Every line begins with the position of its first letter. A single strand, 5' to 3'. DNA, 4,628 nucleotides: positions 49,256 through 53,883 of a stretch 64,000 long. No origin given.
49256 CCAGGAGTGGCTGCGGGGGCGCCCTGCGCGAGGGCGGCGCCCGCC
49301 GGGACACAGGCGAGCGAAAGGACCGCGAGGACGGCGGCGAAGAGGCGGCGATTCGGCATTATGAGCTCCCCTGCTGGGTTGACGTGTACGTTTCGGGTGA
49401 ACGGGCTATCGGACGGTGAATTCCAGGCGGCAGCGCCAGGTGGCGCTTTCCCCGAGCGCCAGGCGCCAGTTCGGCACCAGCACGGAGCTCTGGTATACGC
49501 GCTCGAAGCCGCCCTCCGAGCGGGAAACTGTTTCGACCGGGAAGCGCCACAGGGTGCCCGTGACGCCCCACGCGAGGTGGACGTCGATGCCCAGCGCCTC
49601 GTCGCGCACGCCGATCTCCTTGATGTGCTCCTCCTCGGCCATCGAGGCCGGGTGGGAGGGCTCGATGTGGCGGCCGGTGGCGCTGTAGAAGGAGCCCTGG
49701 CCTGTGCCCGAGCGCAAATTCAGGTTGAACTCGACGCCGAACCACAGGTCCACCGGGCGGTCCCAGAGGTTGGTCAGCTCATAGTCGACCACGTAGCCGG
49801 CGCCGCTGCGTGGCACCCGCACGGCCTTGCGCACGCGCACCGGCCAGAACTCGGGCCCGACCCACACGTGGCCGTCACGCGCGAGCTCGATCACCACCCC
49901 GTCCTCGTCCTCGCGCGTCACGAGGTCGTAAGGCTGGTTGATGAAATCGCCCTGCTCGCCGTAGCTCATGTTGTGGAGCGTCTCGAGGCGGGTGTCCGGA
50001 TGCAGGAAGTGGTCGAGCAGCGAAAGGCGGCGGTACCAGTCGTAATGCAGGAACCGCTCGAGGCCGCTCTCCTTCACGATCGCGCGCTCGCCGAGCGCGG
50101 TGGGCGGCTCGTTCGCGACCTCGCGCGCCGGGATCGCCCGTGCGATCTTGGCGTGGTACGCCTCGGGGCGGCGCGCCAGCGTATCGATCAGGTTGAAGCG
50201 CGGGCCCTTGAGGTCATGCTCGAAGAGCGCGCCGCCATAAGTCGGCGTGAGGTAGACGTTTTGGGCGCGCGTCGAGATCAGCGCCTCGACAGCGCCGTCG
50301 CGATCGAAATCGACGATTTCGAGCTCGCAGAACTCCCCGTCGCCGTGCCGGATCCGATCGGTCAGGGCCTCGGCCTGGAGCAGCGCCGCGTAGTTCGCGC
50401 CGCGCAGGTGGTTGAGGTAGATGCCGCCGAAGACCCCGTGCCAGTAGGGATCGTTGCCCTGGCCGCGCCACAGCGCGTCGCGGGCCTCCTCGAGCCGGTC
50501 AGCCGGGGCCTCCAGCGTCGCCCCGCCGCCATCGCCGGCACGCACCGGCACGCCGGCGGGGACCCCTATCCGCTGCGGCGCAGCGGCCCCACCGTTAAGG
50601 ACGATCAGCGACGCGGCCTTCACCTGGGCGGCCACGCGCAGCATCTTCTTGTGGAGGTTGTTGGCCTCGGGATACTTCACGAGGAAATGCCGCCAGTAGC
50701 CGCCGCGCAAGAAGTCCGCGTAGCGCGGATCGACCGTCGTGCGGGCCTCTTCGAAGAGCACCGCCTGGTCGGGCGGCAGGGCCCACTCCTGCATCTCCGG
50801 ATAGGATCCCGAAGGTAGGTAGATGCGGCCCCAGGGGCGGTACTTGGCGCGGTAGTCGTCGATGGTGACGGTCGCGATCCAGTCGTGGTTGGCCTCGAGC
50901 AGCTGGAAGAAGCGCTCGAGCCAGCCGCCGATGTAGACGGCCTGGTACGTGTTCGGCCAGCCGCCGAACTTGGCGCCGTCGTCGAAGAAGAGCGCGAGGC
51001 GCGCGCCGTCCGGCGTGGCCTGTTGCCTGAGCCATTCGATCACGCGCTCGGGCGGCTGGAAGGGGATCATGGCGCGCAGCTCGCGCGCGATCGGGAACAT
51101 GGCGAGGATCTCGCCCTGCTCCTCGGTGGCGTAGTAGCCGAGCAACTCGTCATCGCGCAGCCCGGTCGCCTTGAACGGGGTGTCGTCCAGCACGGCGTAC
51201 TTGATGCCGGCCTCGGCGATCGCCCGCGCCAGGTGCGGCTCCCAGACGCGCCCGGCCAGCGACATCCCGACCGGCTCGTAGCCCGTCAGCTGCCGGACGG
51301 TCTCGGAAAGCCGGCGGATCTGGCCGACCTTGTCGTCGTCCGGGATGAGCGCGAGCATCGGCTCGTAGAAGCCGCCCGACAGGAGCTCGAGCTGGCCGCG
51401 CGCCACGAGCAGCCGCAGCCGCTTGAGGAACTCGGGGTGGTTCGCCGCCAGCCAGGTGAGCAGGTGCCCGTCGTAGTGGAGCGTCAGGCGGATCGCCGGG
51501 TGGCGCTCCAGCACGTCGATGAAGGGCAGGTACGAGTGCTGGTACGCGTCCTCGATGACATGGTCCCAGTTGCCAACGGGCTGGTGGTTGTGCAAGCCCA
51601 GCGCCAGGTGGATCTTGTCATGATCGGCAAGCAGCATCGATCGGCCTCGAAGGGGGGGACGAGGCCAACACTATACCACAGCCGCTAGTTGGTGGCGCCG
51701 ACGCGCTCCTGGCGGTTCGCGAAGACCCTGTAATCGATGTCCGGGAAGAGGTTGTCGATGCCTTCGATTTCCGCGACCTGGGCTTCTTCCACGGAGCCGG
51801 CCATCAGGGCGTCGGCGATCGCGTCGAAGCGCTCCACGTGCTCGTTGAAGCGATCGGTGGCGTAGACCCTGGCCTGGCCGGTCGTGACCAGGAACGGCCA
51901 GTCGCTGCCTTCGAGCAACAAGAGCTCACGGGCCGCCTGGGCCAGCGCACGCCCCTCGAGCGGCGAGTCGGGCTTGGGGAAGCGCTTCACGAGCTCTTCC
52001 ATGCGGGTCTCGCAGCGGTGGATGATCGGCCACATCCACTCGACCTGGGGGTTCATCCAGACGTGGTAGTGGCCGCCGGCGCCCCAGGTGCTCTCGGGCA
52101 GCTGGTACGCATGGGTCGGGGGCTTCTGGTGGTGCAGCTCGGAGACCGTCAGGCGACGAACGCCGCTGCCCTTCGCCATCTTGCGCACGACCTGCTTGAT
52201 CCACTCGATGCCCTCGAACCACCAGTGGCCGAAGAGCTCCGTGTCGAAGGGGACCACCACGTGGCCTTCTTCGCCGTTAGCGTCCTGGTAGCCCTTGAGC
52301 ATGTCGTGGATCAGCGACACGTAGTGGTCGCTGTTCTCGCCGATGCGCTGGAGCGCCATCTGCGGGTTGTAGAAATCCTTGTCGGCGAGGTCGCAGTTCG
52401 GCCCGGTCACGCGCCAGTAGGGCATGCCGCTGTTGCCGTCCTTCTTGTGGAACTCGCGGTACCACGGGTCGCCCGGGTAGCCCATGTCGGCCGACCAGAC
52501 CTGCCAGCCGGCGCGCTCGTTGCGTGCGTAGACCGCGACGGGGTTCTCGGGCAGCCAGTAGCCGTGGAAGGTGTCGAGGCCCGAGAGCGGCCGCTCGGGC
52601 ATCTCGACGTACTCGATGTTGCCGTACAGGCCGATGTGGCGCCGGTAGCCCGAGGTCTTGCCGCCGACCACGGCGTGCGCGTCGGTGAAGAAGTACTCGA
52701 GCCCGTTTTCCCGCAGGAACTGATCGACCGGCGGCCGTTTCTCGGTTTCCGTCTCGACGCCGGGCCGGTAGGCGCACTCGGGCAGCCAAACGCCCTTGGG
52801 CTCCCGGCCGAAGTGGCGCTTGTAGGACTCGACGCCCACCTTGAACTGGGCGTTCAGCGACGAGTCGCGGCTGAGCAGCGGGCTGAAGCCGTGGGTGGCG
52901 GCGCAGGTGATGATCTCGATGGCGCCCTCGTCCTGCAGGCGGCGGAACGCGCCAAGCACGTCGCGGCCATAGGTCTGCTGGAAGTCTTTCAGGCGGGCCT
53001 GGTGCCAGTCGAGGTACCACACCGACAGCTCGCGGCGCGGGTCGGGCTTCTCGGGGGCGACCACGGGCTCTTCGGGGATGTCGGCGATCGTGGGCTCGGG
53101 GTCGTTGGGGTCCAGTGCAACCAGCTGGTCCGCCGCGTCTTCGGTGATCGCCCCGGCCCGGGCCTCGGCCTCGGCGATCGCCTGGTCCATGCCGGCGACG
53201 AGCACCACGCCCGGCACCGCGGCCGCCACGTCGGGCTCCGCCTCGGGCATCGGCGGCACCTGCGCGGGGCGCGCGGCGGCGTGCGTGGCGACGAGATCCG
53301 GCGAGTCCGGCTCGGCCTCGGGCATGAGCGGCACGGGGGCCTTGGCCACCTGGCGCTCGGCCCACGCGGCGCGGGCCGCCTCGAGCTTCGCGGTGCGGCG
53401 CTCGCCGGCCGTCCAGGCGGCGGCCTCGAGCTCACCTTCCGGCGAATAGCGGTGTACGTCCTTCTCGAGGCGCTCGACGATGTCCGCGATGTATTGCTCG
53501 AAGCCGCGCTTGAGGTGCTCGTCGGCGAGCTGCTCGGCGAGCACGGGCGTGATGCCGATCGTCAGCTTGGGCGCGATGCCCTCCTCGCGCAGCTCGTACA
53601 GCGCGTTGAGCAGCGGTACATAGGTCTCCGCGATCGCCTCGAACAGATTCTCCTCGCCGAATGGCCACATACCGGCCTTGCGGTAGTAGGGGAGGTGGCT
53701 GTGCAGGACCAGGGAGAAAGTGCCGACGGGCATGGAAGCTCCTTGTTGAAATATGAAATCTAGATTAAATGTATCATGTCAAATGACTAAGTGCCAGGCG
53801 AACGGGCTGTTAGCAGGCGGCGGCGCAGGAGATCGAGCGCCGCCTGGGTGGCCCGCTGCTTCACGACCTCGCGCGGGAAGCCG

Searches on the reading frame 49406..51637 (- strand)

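Call 62: search_protein_families(library=pfam, proteins=[window:49406-51637:-], max_evalue=0.0001)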
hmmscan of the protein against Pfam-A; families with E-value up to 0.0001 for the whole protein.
window:49406-51637:- (743 aa): 3 families
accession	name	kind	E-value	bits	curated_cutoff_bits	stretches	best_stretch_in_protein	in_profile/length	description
PF09095.17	AmyA-gluTrfs_C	-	1.7e-66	225.2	22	1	443-738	1-284/284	Alpha-amylase/4-alpha-glucanotransferase, C-terminal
PF03065.20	Glyco_hydro_57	-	9.7e-47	160.1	21.2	1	12-275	1-291/291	Glycosyl hydrolase family 57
PF09094.16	AmyA-A_glucT_m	-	5e-26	91.4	27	2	378-425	32-79/80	Alpha-amylase/4-alpha-glucanotransferase, middle domain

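Call 63: search_protein_families(library=ncbifam, proteins=[window:49406-51637:-], max_evalue=0.0001)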
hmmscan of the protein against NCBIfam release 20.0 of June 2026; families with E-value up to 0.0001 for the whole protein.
window:49406-51637:- (743 aa): 0 families

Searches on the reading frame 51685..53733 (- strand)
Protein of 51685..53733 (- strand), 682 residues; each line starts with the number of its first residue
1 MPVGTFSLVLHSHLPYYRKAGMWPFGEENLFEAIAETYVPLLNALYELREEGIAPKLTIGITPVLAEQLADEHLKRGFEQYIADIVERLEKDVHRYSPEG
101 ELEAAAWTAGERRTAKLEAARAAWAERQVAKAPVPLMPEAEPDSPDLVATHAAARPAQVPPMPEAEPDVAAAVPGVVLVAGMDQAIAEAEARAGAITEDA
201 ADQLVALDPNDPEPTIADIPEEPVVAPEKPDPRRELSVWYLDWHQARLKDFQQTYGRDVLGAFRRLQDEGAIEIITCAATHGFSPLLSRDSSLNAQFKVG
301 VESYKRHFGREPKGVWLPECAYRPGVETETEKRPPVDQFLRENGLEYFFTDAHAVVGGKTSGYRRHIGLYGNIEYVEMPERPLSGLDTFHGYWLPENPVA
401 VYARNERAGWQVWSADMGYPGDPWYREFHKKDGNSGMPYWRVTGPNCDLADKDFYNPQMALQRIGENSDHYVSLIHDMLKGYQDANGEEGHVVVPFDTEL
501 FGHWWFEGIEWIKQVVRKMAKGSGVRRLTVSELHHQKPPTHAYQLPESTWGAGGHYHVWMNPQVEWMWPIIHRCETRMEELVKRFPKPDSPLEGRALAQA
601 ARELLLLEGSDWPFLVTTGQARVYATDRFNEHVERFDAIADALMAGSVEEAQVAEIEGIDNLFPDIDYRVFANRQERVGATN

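Call 63: search_protein_families(library=ncbifam, proteins=[window:51685-53733:-], max_evalue=0.0001)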
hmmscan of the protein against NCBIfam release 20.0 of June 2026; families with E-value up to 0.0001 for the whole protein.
window:51685-53733:- (682 aa): 2 families
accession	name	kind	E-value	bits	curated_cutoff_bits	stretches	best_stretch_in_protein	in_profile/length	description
NF041133.1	branch_enz_Thcocales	equivalog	3e-164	547.6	1000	2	239-671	103-533/553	1,4-alpha-glucan branching protein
NF041566.1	branchenz_Thermus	equivalog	8e-155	516.5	920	2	241-671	106-526/527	1,4-alpha-glucan branching protein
